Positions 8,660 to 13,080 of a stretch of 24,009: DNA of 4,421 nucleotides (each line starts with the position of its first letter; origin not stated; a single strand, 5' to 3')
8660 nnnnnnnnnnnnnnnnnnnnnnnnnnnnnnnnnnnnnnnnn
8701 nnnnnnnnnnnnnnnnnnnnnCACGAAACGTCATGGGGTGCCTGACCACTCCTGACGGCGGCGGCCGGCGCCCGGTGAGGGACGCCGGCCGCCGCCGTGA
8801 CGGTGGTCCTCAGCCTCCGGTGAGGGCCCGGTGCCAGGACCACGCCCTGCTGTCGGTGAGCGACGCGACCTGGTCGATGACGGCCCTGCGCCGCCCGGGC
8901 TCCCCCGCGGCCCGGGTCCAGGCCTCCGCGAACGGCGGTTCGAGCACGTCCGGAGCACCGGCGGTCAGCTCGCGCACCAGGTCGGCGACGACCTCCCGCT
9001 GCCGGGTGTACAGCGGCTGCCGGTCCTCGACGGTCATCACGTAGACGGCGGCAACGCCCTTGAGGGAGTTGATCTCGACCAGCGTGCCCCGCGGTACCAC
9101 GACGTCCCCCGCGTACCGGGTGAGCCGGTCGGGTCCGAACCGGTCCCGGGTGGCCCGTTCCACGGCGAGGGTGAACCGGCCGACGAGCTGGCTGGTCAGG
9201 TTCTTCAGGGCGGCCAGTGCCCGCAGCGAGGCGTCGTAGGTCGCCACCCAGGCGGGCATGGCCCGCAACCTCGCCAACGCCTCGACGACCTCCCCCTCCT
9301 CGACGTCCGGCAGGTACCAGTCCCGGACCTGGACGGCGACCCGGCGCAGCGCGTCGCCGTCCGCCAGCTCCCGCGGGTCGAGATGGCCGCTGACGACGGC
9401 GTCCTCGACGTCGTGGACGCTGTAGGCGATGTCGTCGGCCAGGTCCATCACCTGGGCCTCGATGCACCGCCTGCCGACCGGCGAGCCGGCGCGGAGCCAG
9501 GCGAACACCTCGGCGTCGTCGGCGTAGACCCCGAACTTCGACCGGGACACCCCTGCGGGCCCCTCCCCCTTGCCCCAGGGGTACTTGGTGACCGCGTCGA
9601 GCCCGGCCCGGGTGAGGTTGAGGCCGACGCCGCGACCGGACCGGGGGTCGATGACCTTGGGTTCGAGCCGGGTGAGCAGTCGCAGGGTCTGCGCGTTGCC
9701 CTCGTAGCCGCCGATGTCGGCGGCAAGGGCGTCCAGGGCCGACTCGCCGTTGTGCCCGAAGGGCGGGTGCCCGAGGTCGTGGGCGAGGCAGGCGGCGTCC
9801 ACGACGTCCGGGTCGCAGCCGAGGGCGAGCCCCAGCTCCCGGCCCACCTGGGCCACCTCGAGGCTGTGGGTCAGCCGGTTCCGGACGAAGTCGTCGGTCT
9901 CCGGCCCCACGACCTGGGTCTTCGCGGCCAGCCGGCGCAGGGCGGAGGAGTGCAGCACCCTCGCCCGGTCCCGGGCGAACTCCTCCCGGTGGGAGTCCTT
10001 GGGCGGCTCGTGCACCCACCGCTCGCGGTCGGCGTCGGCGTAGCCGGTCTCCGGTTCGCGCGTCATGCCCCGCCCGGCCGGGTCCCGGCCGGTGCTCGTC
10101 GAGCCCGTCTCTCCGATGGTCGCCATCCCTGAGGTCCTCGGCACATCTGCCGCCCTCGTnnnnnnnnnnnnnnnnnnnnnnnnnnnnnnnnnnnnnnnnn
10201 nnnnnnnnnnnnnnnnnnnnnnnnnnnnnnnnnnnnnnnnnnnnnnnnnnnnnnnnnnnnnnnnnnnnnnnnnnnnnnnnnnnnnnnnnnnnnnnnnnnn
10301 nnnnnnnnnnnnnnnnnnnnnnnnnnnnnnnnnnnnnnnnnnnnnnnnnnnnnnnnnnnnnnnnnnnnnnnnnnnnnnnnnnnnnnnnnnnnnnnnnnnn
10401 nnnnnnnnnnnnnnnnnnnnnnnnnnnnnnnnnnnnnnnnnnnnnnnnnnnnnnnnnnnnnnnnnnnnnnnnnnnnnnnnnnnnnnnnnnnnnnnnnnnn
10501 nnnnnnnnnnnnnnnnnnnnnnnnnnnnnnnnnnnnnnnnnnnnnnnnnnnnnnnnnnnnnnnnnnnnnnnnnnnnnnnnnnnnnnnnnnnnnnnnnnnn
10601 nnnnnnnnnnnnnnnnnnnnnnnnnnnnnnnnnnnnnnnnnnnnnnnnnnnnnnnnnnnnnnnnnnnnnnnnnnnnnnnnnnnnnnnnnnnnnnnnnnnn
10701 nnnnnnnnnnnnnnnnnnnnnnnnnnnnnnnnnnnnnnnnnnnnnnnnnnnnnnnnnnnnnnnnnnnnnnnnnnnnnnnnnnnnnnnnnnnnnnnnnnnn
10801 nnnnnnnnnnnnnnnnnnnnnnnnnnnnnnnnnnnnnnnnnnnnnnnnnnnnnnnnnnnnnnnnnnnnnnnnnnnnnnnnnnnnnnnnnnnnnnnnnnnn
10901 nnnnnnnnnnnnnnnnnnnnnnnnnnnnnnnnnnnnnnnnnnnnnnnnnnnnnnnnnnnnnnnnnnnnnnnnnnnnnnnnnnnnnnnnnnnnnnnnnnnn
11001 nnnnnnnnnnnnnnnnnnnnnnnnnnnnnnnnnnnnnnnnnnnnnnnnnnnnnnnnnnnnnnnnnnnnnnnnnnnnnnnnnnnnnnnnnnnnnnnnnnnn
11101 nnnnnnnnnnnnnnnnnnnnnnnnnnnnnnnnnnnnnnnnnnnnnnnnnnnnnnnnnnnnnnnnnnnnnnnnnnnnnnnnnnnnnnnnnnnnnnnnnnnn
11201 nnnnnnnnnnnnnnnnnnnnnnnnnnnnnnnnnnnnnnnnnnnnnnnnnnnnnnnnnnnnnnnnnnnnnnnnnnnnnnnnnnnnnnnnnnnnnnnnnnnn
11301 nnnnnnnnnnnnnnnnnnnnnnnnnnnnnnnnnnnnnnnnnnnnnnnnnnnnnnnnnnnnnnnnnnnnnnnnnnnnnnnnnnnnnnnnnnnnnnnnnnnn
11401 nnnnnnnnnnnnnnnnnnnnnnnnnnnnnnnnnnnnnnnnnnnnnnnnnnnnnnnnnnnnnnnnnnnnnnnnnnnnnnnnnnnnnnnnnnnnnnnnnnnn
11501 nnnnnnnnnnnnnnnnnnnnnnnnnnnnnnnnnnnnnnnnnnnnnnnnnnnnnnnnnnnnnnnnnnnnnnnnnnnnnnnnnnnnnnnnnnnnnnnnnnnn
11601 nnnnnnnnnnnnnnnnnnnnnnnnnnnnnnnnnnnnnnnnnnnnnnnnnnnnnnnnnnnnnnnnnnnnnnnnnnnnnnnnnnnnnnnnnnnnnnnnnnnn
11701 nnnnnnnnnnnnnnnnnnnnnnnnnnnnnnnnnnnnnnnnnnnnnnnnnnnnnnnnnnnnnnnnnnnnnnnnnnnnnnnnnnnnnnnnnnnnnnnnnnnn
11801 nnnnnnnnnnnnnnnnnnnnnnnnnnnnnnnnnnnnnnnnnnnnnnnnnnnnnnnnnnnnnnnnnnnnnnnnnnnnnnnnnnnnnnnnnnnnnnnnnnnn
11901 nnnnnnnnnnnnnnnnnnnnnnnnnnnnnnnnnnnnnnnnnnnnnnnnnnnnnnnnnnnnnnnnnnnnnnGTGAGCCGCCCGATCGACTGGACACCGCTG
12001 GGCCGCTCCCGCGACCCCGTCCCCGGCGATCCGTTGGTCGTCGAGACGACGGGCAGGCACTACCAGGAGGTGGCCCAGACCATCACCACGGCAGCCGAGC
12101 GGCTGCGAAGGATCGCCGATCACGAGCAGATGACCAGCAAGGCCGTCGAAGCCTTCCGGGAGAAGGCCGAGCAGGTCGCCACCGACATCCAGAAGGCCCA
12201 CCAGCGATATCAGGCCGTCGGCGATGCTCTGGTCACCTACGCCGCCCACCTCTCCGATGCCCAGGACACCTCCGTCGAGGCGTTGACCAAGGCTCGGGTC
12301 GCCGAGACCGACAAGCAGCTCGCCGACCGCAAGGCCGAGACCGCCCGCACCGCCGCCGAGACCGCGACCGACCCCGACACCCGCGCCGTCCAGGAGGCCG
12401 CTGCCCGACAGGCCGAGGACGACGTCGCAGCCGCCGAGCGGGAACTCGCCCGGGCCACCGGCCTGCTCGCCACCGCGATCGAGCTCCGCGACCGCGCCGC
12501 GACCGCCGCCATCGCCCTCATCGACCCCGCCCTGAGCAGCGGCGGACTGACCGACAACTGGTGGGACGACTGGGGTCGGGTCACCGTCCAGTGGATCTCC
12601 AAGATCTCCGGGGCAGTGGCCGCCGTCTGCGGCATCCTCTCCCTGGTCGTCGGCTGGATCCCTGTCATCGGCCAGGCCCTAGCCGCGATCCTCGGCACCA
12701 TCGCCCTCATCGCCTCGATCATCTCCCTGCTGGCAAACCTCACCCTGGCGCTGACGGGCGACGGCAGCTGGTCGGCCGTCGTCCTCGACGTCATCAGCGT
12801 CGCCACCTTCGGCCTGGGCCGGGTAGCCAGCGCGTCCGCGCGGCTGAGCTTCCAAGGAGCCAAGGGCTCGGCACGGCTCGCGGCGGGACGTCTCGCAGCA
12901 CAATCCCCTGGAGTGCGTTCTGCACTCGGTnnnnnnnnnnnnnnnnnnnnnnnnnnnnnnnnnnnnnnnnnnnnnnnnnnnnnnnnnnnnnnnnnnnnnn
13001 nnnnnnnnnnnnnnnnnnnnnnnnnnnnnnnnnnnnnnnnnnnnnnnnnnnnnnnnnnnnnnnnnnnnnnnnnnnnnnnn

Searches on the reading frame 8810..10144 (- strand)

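Call 15: search_protein_families(library=pfam, proteins=[window:8810-10144:-], max_evalue=0.001)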
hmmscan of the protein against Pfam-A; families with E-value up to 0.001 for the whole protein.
window:8810-10144:- (444 aa): 2 families
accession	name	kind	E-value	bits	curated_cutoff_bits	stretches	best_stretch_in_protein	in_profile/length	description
PF13286.11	HD_assoc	-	3.1e-19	69.7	22.2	1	348-439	1-90/91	Phosphohydrolase-associated domain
PF01966.28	HD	-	2.5e-12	47.5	22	1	90-136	1-48/116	HD domain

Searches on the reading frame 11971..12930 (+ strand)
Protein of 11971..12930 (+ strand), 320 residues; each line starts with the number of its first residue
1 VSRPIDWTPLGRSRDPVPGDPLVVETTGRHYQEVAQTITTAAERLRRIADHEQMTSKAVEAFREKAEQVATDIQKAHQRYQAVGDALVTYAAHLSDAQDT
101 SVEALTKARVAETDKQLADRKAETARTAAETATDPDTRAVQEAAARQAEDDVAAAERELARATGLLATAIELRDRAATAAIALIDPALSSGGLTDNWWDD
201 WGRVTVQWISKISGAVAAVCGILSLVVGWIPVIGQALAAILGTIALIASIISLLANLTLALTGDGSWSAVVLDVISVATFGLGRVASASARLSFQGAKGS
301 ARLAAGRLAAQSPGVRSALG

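Call 9: find_related_loci(query=window:11971-12930:+, collection=genome_contigs, flank=10000)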
Query window:11971-12930:+ (320 aa) in genome_contigs; peptide patterns used: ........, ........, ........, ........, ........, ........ (x = any residue, [..] = any of these).
324 stretches matched a pattern; 152 encode a relative of the query (tblastn E <= 1e-3); the best 80 are kept; 80 distinct loci.
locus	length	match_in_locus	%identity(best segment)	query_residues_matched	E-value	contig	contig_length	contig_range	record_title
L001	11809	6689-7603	51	3-308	6e-81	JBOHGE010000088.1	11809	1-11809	MAG: Pseudonocardiaceae bacterium isolate SE1527_maxbin2.bin.0 NODE_249_length_11809_cov_12.378702, whole genome shotgun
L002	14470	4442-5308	52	1-299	7e-79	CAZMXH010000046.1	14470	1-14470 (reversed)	MAG TPA_asm: uncultured Actinomycetes bacterium isolate SRP187154_co1_47 genome assembly, contig: NODE_5377_length_14470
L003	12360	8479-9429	48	3-320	1e-69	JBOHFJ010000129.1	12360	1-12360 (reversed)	MAG: Pseudonocardiaceae bacterium isolate SE1533_metabat2.bin.3_sub NODE_483_length_12360_cov_1.631162, whole genome sho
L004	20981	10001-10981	47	3-320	7e-69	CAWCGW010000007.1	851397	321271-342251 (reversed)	MAG: uncultured Actinomycetota bacterium isolate MFD01275.bin.1.55 genome assembly, contig: contig_3569, whole genome sh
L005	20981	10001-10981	47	3-320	4e-68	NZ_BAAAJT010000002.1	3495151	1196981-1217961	Nocardioides aestuarii strain JCM 12125 sequence2, whole genome shotgun sequence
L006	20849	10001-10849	42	1-293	2e-58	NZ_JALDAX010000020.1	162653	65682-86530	Streptomyces spinosisporus strain 7R016 20, whole genome shotgun sequence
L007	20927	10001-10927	41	1-318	3e-57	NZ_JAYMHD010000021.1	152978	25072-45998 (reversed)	Streptomyces sp. H51 NODE_20_length_152978_cov_177.704750, whole genome shotgun sequence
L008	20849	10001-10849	42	1-293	2e-57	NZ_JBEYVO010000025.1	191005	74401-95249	Streptomyces sp. NPDC047043 NPDC047043_98_A7.ctg-0025, whole genome shotgun sequence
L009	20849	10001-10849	43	1-293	5e-57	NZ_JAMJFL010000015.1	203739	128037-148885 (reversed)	Streptomyces sp. YS415 15, whole genome shotgun sequence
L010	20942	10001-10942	40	3-309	4e-57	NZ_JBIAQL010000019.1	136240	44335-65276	Streptomyces sp. NPDC002701 NPDC002701_13_A5.ctg-0019, whole genome shotgun sequence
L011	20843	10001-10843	41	1-291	9e-57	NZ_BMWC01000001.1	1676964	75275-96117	Streptomyces lomondensis strain JCM 4866 sequence01, whole genome shotgun sequence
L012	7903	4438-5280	41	1-291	5e-56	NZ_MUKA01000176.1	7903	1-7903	Streptomyces africanus strain NRRL B-24243 NRRL_B-24243_contig_190, whole genome shotgun sequence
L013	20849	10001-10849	40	1-293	1e-55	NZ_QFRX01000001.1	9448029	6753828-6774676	Streptomyces sp. Act143 Scaffold_1, whole genome shotgun sequence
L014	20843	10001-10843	41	1-291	8e-56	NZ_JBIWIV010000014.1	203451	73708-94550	Streptomyces sp. NPDC093598 NPDC093598_178_C1.ctg-0014, whole genome shotgun sequence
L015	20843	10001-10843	41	1-291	1e-55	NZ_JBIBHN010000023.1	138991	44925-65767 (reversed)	Streptomyces sp. NPDC008137 NPDC008137_172_F3.ctg-0023, whole genome shotgun sequence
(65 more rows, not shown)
